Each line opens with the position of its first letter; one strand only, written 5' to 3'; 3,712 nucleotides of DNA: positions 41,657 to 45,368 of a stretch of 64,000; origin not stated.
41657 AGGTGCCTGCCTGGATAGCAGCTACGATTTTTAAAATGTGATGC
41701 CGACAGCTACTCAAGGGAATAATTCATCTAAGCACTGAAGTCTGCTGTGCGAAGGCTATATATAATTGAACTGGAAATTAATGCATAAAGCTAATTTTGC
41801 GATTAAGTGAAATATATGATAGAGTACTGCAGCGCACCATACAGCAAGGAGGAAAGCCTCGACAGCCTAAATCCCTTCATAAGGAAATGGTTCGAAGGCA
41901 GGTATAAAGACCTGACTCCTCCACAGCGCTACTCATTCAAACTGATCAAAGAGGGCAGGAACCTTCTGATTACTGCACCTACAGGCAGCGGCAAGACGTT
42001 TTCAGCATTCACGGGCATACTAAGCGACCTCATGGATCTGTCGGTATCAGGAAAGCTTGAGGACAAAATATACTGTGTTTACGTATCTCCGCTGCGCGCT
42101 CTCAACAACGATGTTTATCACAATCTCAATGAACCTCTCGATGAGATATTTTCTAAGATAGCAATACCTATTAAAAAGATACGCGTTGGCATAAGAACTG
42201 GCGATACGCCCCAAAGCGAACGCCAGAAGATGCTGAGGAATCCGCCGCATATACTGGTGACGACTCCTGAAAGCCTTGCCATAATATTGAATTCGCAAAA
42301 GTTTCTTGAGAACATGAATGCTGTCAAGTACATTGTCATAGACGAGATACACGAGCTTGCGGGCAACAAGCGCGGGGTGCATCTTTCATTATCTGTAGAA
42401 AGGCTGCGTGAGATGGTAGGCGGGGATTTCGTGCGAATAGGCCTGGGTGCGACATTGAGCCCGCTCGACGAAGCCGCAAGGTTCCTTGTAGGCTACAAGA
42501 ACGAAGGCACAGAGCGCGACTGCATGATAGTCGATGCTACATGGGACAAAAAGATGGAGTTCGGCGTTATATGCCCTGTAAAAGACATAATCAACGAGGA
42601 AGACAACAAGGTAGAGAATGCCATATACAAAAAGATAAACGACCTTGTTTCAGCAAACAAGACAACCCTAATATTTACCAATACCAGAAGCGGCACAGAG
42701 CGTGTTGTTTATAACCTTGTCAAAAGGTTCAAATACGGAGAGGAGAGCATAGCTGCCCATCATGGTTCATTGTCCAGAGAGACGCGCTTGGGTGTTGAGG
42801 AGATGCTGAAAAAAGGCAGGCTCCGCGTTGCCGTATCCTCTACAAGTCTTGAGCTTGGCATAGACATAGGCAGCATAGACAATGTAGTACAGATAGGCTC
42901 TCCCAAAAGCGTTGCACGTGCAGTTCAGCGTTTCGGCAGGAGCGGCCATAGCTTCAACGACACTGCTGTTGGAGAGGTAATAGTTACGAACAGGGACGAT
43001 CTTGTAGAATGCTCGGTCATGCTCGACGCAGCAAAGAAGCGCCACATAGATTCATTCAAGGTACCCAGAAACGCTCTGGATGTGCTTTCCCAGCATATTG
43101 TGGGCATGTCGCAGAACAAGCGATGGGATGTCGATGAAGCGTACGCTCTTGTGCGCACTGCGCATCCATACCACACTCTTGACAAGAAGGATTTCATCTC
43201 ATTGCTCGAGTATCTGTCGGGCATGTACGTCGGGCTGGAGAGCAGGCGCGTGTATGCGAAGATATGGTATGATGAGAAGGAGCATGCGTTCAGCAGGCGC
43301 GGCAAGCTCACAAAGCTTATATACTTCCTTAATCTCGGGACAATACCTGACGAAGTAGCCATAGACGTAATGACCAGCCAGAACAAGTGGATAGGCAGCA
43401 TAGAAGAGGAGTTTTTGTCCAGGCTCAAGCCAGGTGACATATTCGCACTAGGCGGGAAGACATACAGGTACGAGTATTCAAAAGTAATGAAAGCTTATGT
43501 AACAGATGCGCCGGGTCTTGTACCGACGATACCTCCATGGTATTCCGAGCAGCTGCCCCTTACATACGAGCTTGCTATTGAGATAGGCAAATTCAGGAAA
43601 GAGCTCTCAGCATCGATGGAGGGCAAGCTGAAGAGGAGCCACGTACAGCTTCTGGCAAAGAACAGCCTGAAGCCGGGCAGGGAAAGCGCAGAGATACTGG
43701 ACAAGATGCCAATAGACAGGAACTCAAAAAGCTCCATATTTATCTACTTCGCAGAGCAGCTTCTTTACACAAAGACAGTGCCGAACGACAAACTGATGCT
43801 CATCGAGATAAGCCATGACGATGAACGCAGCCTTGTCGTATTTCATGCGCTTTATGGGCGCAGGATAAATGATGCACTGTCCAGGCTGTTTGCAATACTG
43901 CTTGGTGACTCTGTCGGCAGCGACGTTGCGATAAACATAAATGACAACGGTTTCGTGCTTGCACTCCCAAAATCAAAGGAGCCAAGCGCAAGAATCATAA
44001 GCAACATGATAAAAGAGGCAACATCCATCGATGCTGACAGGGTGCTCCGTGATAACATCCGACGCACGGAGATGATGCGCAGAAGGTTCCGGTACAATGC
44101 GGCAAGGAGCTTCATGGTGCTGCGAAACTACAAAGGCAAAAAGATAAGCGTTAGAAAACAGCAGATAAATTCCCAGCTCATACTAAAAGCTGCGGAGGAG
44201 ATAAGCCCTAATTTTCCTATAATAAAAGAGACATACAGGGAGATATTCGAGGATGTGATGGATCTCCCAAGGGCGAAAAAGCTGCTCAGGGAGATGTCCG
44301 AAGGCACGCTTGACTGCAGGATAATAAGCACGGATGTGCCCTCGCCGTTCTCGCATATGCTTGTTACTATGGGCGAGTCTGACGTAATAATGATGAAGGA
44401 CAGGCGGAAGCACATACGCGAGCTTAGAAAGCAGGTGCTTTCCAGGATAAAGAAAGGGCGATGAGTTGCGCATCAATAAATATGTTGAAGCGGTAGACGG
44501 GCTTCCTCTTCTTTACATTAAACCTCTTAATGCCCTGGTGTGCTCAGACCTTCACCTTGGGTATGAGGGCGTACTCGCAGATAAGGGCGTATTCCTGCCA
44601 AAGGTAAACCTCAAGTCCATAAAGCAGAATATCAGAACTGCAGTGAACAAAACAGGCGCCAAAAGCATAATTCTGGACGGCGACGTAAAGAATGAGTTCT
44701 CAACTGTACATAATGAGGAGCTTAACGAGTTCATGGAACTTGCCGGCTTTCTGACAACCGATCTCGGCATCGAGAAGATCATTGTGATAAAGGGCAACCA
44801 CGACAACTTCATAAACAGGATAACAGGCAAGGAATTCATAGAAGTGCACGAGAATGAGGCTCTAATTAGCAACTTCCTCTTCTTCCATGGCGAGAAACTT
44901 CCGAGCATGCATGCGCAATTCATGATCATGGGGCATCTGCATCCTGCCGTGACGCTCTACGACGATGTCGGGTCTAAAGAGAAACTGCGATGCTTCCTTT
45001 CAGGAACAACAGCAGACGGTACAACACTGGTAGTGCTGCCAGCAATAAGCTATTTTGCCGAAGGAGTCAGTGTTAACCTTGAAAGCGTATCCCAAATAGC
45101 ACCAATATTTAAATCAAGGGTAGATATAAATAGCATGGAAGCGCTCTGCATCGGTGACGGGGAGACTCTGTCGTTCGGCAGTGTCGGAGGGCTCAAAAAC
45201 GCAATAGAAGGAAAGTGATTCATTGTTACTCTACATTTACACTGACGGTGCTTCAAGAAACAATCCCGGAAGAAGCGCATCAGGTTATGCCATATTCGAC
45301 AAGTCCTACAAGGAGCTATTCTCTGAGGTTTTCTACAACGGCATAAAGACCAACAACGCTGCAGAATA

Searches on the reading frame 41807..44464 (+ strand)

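Call 77: search_protein_families(library=pfam, proteins=[window:41807-44464:+], max_evalue=0.0001)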
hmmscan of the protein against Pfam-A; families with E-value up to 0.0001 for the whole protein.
window:41807-44464:+ (885 aa): 5 families
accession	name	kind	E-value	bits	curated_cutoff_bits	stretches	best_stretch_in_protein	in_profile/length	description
PF08494.16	DEAD_assoc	-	6.4e-57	192.9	23.5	1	658-849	1-191/191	DEAD/H associated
PF19306.5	WH_Lhr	-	1.7e-35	122.4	27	1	408-570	2-163/168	Large helicase-related protein, winged helix domain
PF00270.35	DEAD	-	1.1e-31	110.2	26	1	37-218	1-161/167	DEAD/DEAH box helicase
PF00271.37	Helicase_C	-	7.7e-18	65.2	23.5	1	276-380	5-107/110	Helicase conserved C-terminal domain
PF04851.21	ResIII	-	7e-09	36.2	22.5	1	48-217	21-162/164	Type III restriction enzyme, res subunit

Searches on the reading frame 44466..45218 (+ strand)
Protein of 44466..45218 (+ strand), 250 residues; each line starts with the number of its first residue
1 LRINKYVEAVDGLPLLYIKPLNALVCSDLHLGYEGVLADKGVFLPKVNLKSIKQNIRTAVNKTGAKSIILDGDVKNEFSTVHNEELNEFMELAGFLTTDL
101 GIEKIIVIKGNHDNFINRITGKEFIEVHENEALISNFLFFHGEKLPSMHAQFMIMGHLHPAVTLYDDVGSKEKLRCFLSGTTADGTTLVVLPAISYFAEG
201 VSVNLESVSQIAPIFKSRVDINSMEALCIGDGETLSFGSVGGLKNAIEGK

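Call 77: search_protein_families(library=pfam, proteins=[window:44466-45218:+], max_evalue=0.0001)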
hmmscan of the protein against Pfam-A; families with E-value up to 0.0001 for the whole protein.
window:44466-45218:+ (250 aa): 1 family
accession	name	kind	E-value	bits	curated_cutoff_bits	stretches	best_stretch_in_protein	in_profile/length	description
PF00149.33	Metallophos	-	7.4e-07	30.2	21.5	1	24-143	4-116/191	Calcineurin-like phosphoesterase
